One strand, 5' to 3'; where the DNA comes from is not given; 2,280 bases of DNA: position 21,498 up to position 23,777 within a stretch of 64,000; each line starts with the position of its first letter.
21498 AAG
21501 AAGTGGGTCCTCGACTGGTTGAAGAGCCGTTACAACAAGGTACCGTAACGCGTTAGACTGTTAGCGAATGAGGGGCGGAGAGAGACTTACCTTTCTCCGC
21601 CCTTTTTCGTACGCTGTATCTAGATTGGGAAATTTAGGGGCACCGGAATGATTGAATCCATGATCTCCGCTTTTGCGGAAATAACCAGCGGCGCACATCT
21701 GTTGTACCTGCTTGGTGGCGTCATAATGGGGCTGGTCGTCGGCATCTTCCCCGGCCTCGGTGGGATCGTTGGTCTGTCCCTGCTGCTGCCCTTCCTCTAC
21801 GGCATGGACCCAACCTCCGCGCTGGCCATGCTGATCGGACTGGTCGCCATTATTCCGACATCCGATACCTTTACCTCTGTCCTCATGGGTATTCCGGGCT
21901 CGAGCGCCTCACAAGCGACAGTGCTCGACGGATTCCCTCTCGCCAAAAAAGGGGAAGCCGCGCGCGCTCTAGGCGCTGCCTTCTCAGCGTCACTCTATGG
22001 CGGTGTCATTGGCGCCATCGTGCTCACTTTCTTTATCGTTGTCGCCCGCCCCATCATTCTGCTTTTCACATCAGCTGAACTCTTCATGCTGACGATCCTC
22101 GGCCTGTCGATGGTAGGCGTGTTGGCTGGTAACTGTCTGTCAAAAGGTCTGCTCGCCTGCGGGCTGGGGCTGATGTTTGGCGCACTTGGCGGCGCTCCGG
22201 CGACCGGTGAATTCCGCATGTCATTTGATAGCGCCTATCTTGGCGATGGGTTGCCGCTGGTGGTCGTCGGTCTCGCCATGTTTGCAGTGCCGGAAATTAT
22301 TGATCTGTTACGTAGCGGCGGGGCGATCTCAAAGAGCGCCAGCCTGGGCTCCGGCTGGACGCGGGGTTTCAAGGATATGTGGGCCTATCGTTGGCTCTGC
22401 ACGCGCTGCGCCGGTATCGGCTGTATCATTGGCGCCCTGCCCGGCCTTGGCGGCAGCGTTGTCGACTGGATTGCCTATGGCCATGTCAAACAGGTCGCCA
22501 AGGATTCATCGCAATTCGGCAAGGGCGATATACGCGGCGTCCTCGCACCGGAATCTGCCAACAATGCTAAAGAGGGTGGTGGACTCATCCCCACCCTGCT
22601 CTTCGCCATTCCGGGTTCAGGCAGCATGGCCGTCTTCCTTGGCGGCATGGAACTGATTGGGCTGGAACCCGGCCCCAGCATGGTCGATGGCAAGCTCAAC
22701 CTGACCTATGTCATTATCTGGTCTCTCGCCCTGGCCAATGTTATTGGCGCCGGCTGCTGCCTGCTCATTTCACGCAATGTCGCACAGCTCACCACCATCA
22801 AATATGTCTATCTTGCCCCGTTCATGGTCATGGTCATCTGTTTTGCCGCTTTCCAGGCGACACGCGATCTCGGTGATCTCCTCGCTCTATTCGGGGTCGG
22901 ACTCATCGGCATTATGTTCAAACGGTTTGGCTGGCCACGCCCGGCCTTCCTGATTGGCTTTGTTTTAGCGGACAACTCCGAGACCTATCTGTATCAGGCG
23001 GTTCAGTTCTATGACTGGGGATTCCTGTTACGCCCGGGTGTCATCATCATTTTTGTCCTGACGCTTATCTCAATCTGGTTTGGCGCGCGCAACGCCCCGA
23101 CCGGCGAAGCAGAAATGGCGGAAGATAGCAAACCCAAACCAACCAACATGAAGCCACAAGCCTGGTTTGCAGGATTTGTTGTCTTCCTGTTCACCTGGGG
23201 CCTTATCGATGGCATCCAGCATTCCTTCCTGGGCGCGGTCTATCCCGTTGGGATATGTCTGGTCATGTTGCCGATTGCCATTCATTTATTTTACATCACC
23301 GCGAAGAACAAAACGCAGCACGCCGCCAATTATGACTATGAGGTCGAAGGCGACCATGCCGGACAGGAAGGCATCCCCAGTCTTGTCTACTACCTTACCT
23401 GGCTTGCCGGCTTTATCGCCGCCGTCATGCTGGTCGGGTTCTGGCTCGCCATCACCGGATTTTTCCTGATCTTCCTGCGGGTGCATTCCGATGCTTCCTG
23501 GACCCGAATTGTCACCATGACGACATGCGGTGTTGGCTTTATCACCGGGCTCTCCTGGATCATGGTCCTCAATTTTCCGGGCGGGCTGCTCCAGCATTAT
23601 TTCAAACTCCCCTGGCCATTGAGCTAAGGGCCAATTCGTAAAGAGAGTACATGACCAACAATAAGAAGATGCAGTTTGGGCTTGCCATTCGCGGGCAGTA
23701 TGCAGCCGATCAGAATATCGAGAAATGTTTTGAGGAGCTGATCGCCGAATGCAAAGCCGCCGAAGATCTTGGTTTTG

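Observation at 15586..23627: Tricarboxylate-type catabolic island: TcuA-like flavoprotein, LysR, PrpF-family isomerase, TctC-like binding protein, and a TctA with a fused TctB-like tail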

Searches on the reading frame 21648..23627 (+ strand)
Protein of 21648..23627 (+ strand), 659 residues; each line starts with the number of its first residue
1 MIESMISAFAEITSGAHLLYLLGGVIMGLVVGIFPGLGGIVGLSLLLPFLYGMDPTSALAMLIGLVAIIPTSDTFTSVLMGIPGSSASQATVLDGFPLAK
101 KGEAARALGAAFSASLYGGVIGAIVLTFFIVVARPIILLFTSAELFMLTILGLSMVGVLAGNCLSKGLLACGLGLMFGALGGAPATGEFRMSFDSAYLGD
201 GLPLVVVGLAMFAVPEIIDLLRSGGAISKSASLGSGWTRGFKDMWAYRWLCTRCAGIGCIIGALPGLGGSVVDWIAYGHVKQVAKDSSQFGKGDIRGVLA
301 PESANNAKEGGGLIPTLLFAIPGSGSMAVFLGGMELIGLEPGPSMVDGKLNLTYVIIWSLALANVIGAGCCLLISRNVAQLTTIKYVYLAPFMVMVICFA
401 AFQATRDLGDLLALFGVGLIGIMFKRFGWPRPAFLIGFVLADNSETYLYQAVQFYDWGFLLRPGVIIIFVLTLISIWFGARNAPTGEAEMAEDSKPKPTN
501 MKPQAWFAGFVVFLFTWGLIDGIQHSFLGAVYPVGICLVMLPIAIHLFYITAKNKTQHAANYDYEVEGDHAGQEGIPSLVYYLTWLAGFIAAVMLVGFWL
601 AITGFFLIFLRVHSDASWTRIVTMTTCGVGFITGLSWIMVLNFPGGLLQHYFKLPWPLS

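Call 4: search_protein_families(library=pfam, proteins=[window:21648-23627:+], max_evalue=0.01)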
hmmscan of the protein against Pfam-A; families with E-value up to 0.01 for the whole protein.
window:21648-23627:+ (659 aa): 1 family
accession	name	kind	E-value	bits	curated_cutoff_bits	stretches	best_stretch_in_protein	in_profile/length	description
PF01970.21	TctA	-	3e-115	385.7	28.9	1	18-435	1-422/423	Tripartite tricarboxylate transporter TctA family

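Call 5: search_protein_families(library=ncbifam, proteins=[window:21648-23627:+], max_evalue=0.01)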
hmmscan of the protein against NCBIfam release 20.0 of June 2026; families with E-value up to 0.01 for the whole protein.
window:21648-23627:+ (659 aa): 0 families

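Call 7: search_solved_structures(query=window:21648-23627:+, max_evalue=1)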
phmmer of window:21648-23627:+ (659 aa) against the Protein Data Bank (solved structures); distinct sequences matched with E-value up to 1: 0.

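Call 9: find_homologous_proteins(query=window:21648-23627:+, max_evalue=0.00001)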
Query window:21648-23627:+ (659 aa): 7953 proteins with E <= 0.00001 among 8000 candidates; the best 120 are listed.
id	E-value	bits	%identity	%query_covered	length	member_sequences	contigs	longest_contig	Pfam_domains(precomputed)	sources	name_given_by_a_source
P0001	0.0e+0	1409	96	100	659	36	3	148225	PF01970.22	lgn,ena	-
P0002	0.0e+0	1315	89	99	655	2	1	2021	PF01970.22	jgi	jgi:TctA family transporter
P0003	0.0e+0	1300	88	100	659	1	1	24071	PF01970.22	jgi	jgi:putative tricarboxylic transport membrane protein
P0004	0.0e+0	1298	88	100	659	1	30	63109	PF01970.22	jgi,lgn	jgi:putative tricarboxylic transport membrane protein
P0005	0.0e+0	1297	88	100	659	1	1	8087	PF01970.22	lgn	-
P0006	0.0e+0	1297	88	100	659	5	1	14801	PF01970.22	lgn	-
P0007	0.0e+0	1292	87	100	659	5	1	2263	PF01970.22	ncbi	-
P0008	0.0e+0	1290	87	100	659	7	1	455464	PF01970.22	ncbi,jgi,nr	ncbi:MAG: tripartite tricarboxylate transporter permease [Rhodospirillaceae bacterium]|jgi:putative 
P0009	0.0e+0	1283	87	100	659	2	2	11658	PF01970.22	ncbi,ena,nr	ncbi:MAG: tripartite tricarboxylate transporter permease [Proteobacteria bacterium]|nr:tripartite tr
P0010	0.0e+0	1279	87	100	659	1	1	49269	PF01970.22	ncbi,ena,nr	ncbi:MAG: tripartite tricarboxylate transporter permease [Alphaproteobacteria bacterium]|nr:triparti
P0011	0.0e+0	1264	86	100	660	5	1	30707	PF01970.22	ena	-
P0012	0.0e+0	1264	86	100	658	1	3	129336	PF01970.22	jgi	jgi:TctA family transporter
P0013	0.0e+0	1254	86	100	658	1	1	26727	PF01970.22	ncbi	-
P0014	0.0e+0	1186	88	91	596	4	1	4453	PF01970.22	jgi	jgi:putative tricarboxylic transport membrane protein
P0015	0.0e+0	1184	81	100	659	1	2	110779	PF01970.22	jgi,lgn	jgi:TctA family transporter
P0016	0.0e+0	1180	79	100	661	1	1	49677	PF01970.22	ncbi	-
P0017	0.0e+0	1179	80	100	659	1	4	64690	PF01970.22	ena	-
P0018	0.0e+0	1176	80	100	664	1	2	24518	PF01970.22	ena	-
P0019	0.0e+0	1174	89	88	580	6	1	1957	PF01970.22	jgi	-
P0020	0.0e+0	1172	80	100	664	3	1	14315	PF01970.22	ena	-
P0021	0.0e+0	1153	79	100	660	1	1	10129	PF01970.22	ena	-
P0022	0.0e+0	1152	79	100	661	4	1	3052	PF01970.22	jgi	-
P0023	0.0e+0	1146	78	100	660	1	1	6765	PF01970.22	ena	-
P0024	0.0e+0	1145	79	100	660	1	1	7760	PF01970.22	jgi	-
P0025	0.0e+0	1143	78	100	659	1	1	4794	PF01970.22,PF07331.17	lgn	-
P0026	0.0e+0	1143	77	100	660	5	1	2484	PF01970.22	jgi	jgi:TctA family transporter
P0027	0.0e+0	1142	78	100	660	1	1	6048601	PF01970.22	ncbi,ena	-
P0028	0.0e+0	1135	77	100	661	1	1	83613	PF01970.22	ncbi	-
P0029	0.0e+0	1134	78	100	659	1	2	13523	PF01970.22,PF07331.17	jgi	-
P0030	0.0e+0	1127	77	100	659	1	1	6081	PF01970.22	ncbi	ncbi:MAG: tripartite tricarboxylate transporter permease [Alphaproteobacteria bacterium]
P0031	0.0e+0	1127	77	100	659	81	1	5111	PF01970.22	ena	-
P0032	0.0e+0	1126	77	100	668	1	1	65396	PF01970.22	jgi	jgi:putative tricarboxylic transport membrane protein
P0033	0.0e+0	1123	76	100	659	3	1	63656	PF01970.22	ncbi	-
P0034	0.0e+0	1121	76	100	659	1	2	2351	PF01970.22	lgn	-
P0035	0.0e+0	1121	77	100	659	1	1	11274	PF01970.22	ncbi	-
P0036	0.0e+0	1120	77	100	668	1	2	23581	PF01970.22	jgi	jgi:putative tricarboxylic transport membrane protein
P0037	0.0e+0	1107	76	100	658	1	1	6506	PF01970.22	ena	-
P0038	0.0e+0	1107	76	100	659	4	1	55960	PF01970.22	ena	-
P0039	0.0e+0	1103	75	100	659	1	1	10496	PF01970.22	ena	-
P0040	0.0e+0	1097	74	100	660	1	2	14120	PF01970.22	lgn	-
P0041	0.0e+0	1090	74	100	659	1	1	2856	PF01970.22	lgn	-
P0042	0.0e+0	1089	74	100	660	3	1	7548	PF01970.22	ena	-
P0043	0.0e+0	1082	73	100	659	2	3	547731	PF01970.22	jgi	jgi:putative tricarboxylic transport membrane protein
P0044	0.0e+0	1033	70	100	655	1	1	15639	PF01970.22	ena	-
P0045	0.0e+0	1030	71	100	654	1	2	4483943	PF01970.22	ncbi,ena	-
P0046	5.9e-293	992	73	92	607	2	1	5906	PF01970.22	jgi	jgi:TctA family transporter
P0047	1.6e-287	974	67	100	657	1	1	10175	PF01970.22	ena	-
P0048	1.2e-284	964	67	100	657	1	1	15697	PF01970.22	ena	-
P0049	1.7e-284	964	67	100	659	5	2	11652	PF01970.22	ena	-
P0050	2.2e-284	963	67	100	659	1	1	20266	PF01970.22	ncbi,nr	ncbi:MAG: tripartite tricarboxylate transporter permease [Methylocystaceae bacterium]|nr:tripartite 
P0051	2.7e-284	963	67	100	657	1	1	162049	PF01970.22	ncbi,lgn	-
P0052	6.7e-284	962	67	100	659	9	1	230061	PF01970.22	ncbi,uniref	ncbi:tripartite tricarboxylate transporter permease [Terasakiella pusilla]|uniref:tripartite tricarb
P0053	9.6e-284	961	69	94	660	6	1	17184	PF01970.22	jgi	jgi:putative tricarboxylic transport membrane protein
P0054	4.8e-283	959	67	100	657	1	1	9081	PF01970.22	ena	-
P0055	9.7e-283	958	68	98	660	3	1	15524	PF01970.22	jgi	jgi:putative tricarboxylic transport membrane protein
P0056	4.7e-282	955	67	100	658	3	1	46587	PF01970.22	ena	-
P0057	6.3e-282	955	67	100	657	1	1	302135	PF01970.22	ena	-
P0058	8.7e-282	955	68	100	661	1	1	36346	PF01970.22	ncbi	ncbi:MAG: tripartite tricarboxylate transporter permease [Sedimenticola sp.]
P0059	1.2e-281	954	66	100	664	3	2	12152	PF01970.22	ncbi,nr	ncbi:MAG: tripartite tricarboxylate transporter permease [Alphaproteobacteria bacterium]|nr:triparti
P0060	3.3e-281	953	67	100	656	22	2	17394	PF01970.22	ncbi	-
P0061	4.0e-281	952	66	100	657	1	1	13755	PF01970.22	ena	-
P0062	4.6e-281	952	66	100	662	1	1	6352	PF01970.22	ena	-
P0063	2.0e-280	950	67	100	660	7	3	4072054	PF01970.22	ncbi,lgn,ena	ncbi:MAG: tripartite tricarboxylate transporter permease [Candidatus Sedimenticola sp. 6PFRAG5]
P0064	3.5e-280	949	67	100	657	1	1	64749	PF01970.22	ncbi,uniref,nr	ncbi:tripartite tricarboxylate transporter permease [Ruegeria lacuscaerulensis]|uniref:tripartite tr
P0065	6.0e-280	948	67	100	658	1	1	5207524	PF01970.22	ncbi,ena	-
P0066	7.7e-280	948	66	100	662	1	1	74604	PF01970.22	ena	-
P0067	8.8e-280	948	66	100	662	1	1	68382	PF01970.22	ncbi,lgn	-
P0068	2.3e-279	947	65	100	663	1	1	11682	PF01970.22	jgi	jgi:putative tricarboxylic transport membrane protein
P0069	1.0e-278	944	66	100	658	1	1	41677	PF01970.22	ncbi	-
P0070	1.6e-278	944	66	100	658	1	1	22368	PF01970.22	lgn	-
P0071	6.7e-278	942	66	100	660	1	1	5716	PF01970.22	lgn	-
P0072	9.2e-278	941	66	100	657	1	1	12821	PF01970.22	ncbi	-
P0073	1.1e-276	938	65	100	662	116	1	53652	PF01970.22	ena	-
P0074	4.0e-276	936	66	100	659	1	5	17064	PF01970.22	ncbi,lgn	-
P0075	4.2e-276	936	65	100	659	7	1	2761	PF01970.22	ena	-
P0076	2.0e-275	934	66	100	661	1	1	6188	PF01970.22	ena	-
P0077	3.0e-275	933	66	100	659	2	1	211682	PF01970.22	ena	-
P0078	3.4e-275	933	66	100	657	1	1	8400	PF01970.22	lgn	-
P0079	4.4e-275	932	65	100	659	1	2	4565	PF01970.22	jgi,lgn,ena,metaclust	metaclust:\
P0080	1.4e-274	931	64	100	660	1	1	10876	PF01970.22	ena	-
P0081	3.6e-274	929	64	100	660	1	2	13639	PF01970.22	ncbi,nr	ncbi:MAG: tripartite tricarboxylate transporter permease [Motiliproteus sp.]|nr:tripartite tricarbox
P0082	9.0e-274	928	66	100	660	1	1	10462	PF01970.22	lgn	-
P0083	1.2e-273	928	65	100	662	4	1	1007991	PF01970.22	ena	-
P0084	5.3e-273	926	65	100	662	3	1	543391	PF01970.22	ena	-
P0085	5.7e-273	925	65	100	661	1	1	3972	PF01970.22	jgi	jgi:TctA family transporter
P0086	1.3e-272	924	65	100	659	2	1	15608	PF01970.22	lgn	-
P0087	1.9e-272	924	67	94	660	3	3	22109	PF01970.22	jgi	jgi:putative tricarboxylic transport membrane protein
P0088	5.4e-272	922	66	98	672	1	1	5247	PF01970.22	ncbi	-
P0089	1.6e-271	921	64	100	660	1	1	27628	PF01970.22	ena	-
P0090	7.3e-271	918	65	100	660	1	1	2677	PF01970.22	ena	-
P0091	1.3e-270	918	65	100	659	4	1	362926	PF01970.22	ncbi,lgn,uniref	ncbi:tripartite tricarboxylate transporter permease [Thalassospira sp. NFXS8]|uniref:tripartite tric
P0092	1.4e-270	918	65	100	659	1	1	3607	PF01970.22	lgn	-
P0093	1.0e-269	915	65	100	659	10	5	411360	PF01970.22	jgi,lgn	jgi:TctA family transporter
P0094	7.4e-269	912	63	100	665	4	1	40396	PF01970.22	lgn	-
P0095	1.3e-268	911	64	100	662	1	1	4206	PF01970.22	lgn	-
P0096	2.5e-268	910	65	100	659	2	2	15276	PF01970.22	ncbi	-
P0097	3.0e-268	910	64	100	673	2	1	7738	PF01970.22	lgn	-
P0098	3.8e-268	910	65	98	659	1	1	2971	PF01970.22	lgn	-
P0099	4.6e-268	909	64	100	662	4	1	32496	PF01970.22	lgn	-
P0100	2.1e-267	907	64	100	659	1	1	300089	PF01970.22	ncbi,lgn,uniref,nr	ncbi:tripartite tricarboxylate transporter permease [Thalassospira sp. TSL5-1]|uniref:tripartite tri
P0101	3.6e-267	906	66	98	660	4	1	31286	PF01970.22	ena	-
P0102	4.5e-267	906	65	98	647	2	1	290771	PF01970.22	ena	-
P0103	5.7e-267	906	64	100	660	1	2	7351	PF01970.22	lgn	-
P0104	1.7e-266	904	64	100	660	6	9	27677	PF01970.22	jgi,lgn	jgi:TctA family transporter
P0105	2.5e-266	904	64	100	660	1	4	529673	PF01970.22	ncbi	-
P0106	3.4e-265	900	63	100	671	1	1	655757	PF01970.22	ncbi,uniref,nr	ncbi:tricarboxylate transporter [Motiliproteus coralliicola]|uniref:Tricarboxylate transporter n=1 T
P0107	3.6e-265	900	62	100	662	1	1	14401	PF01970.22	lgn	-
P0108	4.4e-265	899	64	100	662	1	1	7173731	PF01970.22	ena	-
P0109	7.1e-265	899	64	100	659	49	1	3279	PF01970.22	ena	-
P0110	2.6e-264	897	63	100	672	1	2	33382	PF01970.22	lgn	-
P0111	3.6e-264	896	62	100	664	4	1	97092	PF01970.22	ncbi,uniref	ncbi:tripartite tricarboxylate transporter permease [Marinomonas sp. 2405UD68-3]|uniref:tripartite t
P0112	4.6e-264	896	62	100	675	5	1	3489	PF01970.22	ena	-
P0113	7.8e-264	895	62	100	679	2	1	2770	PF01970.22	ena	-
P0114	1.3e-263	895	63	100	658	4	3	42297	PF01970.22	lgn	-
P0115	2.3e-263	894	63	100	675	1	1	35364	PF01970.22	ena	-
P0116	2.9e-263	893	63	100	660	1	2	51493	PF01970.22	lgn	-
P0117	1.2e-262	891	63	99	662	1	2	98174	PF01970.22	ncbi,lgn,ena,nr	ncbi:MAG: tripartite tricarboxylate transporter permease [Gammaproteobacteria bacterium]|nr:triparti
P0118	1.6e-262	891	63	100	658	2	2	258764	PF01970.22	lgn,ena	-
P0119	2.3e-262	890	63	100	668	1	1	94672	PF01970.22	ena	-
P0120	2.4e-262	890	64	100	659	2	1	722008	PF01970.22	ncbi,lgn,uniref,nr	ncbi:tripartite tricarboxylate transporter permease [Thalassospira sp.]|uniref:tripartite tricarboxy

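Call 13: find_encoding_contigs(protein=window:21648-23627:+, flank=10000, max_places=4)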
Protein window:21648-23627:+ (659 aa): no gene with exactly this product is on record in the collection.

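Call 14: find_encoding_contigs(protein=P0001, flank=10000, max_places=3)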
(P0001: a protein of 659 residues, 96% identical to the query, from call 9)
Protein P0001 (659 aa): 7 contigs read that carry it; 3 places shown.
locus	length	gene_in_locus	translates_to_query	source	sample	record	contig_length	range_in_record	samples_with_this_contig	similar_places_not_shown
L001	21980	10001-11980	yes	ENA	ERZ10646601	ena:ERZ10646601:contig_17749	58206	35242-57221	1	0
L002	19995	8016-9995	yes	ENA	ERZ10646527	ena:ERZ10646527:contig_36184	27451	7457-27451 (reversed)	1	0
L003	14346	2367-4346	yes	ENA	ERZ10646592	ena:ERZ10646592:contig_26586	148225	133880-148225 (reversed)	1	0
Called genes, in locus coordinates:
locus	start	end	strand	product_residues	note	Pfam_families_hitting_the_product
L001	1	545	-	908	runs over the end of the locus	PF19193:Tectonin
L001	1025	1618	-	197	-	PF08241:Methyltransf_11 (weak)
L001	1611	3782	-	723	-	PF13414:TPR_11, PF13424:TPR_12, PF13432:TPR_16, PF14559:TPR_19 (weak), PF13432:TPR_16, PF13432:TPR_16, PF00515:TPR_1, PF13844:Glyco_transf_41, +20 more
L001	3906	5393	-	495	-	PF00890:FAD_binding_2, PF01266:DAO (weak), PF07992:Pyr_redox_2 (faint), PF12831:FAD_oxidored (faint)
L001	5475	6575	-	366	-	PF04307:YdjM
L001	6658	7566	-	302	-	PF00126:HTH_1, PF03466:LysR_substrate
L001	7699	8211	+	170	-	PF04303:PrpF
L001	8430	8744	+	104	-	PF04303:PrpF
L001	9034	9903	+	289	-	-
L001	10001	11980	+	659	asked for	PF01970:TctA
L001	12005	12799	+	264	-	PF00296:Bac_luciferase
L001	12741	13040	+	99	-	-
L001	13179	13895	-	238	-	PF19112:VanA_C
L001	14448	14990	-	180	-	PF00106:adh_short, PF08659:KR, PF13561:adh_short_C2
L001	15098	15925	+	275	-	PF01425:Amidase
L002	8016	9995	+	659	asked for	PF01970:TctA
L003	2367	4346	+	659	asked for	PF01970:TctA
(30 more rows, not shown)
